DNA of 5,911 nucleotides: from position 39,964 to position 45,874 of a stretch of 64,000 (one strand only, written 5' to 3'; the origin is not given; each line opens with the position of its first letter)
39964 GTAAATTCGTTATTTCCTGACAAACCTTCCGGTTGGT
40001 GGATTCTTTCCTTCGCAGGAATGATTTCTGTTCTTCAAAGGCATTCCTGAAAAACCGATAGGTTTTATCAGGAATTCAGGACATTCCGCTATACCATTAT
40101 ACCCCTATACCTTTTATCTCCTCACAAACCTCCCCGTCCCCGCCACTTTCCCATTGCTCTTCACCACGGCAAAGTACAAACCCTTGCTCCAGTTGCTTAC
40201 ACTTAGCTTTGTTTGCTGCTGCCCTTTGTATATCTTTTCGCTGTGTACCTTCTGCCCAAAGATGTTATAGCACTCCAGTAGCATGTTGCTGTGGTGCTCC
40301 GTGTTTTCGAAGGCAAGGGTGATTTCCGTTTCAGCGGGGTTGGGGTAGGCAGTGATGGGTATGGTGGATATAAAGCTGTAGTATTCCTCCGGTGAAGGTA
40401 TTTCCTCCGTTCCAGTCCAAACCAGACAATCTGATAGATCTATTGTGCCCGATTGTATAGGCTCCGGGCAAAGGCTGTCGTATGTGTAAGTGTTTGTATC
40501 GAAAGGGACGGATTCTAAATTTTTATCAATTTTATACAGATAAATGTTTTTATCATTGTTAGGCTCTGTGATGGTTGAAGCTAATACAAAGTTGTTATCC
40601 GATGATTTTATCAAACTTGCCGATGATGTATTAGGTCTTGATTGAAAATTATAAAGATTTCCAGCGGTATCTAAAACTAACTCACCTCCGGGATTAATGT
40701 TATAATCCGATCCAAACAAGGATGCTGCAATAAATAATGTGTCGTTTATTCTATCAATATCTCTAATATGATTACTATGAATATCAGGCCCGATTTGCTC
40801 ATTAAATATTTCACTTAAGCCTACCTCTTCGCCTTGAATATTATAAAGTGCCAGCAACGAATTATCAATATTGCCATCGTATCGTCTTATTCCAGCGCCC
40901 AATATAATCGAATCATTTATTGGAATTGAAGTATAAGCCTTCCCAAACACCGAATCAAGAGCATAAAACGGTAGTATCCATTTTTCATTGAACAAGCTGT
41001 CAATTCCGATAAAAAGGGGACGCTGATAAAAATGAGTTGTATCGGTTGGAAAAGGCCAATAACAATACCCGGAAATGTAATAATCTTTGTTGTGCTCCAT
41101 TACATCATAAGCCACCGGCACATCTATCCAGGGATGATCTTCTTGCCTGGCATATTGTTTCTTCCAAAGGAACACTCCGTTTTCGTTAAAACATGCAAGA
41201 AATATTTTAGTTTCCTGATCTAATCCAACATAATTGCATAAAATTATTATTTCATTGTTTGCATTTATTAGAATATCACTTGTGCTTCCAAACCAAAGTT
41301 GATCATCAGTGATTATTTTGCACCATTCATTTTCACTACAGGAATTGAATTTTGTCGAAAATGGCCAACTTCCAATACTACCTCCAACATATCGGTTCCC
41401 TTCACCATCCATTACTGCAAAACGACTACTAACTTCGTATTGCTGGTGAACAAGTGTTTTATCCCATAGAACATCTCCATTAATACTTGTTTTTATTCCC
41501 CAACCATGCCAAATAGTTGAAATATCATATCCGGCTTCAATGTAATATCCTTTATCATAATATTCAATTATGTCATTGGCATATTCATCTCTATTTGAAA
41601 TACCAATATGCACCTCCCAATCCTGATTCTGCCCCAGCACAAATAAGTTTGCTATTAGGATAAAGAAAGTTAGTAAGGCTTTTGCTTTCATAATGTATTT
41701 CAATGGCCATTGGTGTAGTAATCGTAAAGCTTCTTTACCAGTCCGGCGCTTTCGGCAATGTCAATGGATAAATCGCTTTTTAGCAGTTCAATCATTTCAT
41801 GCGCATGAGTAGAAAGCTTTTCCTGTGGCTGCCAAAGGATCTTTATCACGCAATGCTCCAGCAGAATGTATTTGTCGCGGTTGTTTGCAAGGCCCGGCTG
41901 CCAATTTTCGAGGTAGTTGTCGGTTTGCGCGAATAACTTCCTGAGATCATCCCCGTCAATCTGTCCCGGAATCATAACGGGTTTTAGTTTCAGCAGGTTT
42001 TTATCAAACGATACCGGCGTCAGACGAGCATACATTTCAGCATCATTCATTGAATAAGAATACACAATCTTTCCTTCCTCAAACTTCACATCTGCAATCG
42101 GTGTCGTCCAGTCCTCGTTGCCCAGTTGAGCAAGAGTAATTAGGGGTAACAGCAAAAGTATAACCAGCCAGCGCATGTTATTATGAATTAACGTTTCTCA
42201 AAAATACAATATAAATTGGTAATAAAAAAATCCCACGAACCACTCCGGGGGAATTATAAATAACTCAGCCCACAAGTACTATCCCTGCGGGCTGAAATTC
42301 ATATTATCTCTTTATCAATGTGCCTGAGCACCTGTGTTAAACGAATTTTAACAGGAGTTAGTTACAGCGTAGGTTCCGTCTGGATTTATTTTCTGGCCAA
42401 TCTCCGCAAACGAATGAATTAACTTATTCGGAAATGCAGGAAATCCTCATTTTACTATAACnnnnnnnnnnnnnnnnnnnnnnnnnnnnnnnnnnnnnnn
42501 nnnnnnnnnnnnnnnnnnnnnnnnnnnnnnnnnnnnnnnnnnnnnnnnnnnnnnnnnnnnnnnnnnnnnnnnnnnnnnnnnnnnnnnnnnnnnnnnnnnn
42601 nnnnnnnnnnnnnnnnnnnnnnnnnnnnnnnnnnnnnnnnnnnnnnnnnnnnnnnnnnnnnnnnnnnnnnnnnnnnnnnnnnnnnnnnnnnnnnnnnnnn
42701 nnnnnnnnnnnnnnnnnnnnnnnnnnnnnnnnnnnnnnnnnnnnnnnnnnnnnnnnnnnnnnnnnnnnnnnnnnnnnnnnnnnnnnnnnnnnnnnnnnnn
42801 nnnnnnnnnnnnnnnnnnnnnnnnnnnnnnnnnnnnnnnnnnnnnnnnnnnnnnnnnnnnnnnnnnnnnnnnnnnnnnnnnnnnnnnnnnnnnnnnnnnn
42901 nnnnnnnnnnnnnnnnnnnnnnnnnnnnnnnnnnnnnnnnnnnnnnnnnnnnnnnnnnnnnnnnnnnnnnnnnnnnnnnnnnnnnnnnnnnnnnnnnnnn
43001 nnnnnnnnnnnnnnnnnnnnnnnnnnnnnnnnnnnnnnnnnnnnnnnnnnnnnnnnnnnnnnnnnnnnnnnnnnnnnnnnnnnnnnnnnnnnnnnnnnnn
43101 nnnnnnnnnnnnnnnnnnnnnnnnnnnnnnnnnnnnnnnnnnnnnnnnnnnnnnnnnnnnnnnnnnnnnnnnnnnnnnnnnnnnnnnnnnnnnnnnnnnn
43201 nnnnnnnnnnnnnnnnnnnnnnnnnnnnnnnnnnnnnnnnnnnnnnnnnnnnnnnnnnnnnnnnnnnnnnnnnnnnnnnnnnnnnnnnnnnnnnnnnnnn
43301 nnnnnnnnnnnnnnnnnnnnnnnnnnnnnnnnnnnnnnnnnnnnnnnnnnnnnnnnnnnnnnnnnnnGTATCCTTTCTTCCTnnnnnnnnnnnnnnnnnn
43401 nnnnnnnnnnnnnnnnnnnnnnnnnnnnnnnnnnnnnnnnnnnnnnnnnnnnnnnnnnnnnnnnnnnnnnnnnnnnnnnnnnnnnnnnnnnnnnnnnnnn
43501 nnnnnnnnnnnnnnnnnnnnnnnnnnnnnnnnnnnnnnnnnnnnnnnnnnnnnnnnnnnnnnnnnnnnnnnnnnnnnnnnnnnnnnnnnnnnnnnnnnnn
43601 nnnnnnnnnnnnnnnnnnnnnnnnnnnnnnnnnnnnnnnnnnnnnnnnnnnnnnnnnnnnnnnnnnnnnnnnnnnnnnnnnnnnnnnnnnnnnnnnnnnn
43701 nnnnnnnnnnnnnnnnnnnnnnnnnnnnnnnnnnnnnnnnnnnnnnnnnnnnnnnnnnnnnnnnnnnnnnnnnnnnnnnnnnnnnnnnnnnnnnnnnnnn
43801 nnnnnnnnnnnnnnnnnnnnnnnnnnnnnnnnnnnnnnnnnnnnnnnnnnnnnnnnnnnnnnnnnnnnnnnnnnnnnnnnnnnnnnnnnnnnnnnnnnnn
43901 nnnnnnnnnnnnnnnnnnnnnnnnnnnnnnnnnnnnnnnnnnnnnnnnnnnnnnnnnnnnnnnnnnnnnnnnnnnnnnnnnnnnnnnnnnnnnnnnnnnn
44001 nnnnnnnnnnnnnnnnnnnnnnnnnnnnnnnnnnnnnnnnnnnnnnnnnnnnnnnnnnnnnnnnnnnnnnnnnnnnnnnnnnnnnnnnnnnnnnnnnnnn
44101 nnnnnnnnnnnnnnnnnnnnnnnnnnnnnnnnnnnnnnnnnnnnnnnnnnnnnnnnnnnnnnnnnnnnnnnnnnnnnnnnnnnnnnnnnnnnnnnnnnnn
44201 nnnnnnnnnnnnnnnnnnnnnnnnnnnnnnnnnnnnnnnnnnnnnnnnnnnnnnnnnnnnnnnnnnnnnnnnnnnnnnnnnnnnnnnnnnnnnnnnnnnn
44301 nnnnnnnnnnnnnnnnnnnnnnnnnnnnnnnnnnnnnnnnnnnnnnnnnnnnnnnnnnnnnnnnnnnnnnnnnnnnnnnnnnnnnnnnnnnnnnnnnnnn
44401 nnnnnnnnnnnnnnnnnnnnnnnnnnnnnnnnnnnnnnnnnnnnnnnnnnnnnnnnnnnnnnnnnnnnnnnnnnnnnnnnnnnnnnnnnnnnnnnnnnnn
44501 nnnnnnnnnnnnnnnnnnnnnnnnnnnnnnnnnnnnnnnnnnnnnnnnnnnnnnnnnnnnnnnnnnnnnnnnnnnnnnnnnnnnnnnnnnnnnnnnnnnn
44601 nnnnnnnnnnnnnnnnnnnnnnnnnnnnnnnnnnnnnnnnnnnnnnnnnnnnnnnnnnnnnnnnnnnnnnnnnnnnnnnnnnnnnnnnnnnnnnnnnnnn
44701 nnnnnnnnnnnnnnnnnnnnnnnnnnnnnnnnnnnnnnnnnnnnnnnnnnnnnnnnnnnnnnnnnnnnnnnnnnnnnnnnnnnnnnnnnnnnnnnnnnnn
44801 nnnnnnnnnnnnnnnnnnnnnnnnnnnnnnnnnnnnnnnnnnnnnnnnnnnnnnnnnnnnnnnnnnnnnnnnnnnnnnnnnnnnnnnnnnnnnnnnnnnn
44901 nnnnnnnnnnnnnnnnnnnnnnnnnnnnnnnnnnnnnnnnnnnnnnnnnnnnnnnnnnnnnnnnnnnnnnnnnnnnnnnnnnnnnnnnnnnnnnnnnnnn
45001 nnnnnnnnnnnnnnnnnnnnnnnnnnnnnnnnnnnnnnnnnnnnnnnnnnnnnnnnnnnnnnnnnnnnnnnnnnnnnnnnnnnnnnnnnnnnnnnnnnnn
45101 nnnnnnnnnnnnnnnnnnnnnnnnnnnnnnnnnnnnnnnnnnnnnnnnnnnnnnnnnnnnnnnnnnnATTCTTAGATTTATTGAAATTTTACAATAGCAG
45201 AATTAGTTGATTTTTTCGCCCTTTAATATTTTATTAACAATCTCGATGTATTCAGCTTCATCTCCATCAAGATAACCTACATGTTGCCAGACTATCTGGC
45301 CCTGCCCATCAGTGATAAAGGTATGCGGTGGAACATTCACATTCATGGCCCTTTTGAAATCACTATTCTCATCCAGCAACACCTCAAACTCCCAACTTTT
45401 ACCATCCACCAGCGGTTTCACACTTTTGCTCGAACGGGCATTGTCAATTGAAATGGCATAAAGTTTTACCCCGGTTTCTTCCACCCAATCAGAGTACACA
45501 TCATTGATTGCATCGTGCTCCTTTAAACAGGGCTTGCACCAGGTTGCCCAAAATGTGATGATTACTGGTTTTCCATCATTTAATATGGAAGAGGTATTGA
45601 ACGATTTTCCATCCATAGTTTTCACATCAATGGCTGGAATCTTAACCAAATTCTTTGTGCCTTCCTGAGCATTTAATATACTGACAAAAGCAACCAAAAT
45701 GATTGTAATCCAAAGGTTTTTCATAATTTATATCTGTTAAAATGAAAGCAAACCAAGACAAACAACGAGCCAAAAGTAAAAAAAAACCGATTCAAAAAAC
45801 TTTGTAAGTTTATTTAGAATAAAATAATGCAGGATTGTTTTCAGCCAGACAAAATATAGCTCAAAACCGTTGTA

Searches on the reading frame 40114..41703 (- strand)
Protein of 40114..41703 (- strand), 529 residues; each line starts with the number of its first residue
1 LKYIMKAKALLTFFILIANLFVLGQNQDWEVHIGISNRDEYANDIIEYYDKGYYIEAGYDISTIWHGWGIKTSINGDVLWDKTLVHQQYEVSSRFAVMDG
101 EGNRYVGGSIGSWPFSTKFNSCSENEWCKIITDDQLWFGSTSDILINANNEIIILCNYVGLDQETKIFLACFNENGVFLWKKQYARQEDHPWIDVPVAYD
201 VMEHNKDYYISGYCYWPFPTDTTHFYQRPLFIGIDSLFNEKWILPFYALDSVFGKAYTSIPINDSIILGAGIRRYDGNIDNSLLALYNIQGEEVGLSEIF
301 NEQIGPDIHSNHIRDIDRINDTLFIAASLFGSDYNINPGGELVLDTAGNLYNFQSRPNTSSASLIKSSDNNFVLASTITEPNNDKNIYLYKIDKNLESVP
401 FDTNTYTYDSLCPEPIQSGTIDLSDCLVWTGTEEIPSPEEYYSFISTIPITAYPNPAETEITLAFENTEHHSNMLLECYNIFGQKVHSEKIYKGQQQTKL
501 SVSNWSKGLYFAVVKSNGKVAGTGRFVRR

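Call 66: search_protein_families(library=pfam, proteins=[window:40114-41703:-], max_evalue=0.0001)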
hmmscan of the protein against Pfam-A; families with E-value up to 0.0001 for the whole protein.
window:40114-41703:- (529 aa): 1 family
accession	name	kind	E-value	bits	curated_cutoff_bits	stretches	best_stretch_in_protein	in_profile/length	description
PF18962.6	Por_Secre_tail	-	3.1e-13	50.2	27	1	453-519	2-67/75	Secretion system C-terminal sorting domain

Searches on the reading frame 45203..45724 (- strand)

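Call 66: search_protein_families(library=pfam, proteins=[window:45203-45724:-], max_evalue=0.0001)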
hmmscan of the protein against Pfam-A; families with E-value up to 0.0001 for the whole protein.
window:45203-45724:- (173 aa): 6 families
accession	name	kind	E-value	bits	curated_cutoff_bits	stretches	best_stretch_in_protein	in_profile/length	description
PF00578.27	AhpC-TSA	-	2.5e-19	69.9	26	1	28-146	4-123/124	AhpC/TSA family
PF08534.16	Redoxin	-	3.3e-17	63.1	26.6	1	28-158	5-143/148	Redoxin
PF13098.12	Thioredoxin_2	-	7.6e-10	39.5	27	1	49-156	3-99/104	Thioredoxin-like domain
PF13905.12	Thioredoxin_8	-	4.5e-09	36.9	27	1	51-144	1-94/94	Thioredoxin-like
PF00085.26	Thioredoxin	-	1.1e-06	29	23.5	1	35-97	3-62/103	Thioredoxin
PF13911.12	AhpC-TSA_2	-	6.2e-05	23.8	27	0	78-129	6-54/114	AhpC/TSA antioxidant enzyme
